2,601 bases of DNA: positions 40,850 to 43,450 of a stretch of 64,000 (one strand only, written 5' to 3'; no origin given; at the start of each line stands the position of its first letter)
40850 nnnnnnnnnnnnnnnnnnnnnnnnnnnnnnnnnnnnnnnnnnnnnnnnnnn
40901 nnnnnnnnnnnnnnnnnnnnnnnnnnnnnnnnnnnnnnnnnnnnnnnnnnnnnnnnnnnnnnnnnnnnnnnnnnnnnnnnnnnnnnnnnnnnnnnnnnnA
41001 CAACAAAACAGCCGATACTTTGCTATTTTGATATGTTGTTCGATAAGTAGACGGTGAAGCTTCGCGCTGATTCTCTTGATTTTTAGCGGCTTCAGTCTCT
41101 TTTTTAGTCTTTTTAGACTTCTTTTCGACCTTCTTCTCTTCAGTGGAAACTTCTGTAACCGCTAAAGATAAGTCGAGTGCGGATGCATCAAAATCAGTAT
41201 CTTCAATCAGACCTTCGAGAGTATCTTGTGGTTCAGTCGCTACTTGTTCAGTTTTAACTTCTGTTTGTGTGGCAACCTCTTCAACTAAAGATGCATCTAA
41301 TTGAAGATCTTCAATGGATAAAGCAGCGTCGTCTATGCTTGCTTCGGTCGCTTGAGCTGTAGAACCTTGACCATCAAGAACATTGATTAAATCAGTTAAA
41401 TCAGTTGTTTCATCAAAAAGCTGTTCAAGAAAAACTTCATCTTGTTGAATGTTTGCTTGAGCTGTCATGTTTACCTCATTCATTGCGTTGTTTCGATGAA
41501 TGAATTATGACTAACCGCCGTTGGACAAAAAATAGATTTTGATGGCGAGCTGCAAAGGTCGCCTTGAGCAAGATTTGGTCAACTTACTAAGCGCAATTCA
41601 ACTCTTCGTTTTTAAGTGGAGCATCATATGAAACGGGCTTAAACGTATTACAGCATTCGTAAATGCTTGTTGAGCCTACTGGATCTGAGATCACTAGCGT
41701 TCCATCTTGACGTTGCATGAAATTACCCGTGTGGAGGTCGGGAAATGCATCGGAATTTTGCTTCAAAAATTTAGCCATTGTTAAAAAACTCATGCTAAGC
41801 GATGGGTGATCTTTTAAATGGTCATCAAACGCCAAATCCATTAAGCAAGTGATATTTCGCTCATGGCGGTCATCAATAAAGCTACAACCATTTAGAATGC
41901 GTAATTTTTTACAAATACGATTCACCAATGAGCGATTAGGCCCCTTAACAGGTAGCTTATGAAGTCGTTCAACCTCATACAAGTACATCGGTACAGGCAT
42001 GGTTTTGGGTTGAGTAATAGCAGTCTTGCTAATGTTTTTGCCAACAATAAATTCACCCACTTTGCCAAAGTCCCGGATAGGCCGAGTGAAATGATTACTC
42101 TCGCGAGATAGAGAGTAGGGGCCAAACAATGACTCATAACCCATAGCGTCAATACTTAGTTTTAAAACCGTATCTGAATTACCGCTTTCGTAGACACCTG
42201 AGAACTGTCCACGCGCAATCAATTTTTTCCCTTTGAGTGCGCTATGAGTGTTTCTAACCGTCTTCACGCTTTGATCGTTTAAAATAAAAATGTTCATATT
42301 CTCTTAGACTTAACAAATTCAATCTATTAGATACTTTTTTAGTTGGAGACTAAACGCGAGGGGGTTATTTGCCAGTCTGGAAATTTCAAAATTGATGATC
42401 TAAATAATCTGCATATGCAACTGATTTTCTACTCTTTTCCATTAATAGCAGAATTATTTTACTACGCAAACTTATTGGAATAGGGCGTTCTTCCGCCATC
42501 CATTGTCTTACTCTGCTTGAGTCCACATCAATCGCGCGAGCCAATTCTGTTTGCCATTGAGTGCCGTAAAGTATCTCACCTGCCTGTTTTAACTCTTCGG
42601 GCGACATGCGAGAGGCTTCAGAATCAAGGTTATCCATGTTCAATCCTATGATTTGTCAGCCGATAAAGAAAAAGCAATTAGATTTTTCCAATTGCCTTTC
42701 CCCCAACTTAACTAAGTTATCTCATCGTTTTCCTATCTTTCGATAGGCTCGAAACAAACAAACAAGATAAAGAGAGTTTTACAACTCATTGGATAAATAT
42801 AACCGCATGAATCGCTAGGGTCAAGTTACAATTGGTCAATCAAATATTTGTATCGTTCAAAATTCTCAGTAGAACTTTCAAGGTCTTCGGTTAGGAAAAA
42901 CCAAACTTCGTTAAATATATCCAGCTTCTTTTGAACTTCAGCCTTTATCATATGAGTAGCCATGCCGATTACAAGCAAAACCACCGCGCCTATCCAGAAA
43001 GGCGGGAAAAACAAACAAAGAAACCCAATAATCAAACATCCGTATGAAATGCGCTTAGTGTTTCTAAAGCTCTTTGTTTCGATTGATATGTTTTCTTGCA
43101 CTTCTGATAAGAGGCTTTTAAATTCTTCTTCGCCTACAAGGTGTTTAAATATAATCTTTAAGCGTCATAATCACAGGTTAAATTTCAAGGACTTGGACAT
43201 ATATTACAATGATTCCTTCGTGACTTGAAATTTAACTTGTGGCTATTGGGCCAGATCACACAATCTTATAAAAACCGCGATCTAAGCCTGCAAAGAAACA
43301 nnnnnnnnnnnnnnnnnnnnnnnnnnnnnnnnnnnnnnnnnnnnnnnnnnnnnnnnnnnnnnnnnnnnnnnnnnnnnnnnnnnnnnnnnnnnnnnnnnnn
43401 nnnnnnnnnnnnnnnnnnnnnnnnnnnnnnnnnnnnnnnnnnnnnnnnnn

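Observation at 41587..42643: Xre-HTH gene followed by a small protein-kinase-like phosphotransferase (HipBA-like arrangement)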

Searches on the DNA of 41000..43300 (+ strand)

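Call 5: search_dna_similar(query=window:41000-43200:+, collection=phages, mode=near, max_rows=25)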
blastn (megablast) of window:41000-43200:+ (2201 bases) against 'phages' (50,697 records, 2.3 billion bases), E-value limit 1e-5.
No match.

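Call 87: search_rna_families(source=window, start=41400, end=43300, threshold=evalue, max_evalue=1)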
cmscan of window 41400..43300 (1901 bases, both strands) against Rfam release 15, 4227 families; matches with E-value up to 1: 1.
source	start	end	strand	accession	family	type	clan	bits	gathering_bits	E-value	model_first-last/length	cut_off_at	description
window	42408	42470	-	RF00212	SNORD38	Gene; snRNA; snoRNA; CD-box;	CL00051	20.1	44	0.94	1-70/70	no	Small nucleolar RNA SNORD38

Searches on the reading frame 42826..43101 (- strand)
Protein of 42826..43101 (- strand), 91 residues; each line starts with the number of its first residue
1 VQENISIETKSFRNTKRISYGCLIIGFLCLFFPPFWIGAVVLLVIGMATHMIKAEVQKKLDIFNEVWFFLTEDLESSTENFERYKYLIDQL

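Call 3: search_protein_families(library=pfam, proteins=[window:42826-43101:-], max_evalue=1)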
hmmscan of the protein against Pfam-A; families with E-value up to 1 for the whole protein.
window:42826-43101:- (91 aa): 1 family
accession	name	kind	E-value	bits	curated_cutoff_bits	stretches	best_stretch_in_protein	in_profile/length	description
PF24677.1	DUF7657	-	0.028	13.6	26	1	17-62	195-243/401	Domain of unknown function (DUF7657)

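Call 4: search_protein_families(library=phrogs, proteins=[window:42826-43101:-], max_evalue=0.1)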
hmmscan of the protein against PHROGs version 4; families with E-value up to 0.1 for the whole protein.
window:42826-43101:- (91 aa): 1 family
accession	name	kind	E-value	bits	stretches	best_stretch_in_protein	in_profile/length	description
phrog_4929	-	unknown function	2.7e-51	173.5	1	2-91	24-113/113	-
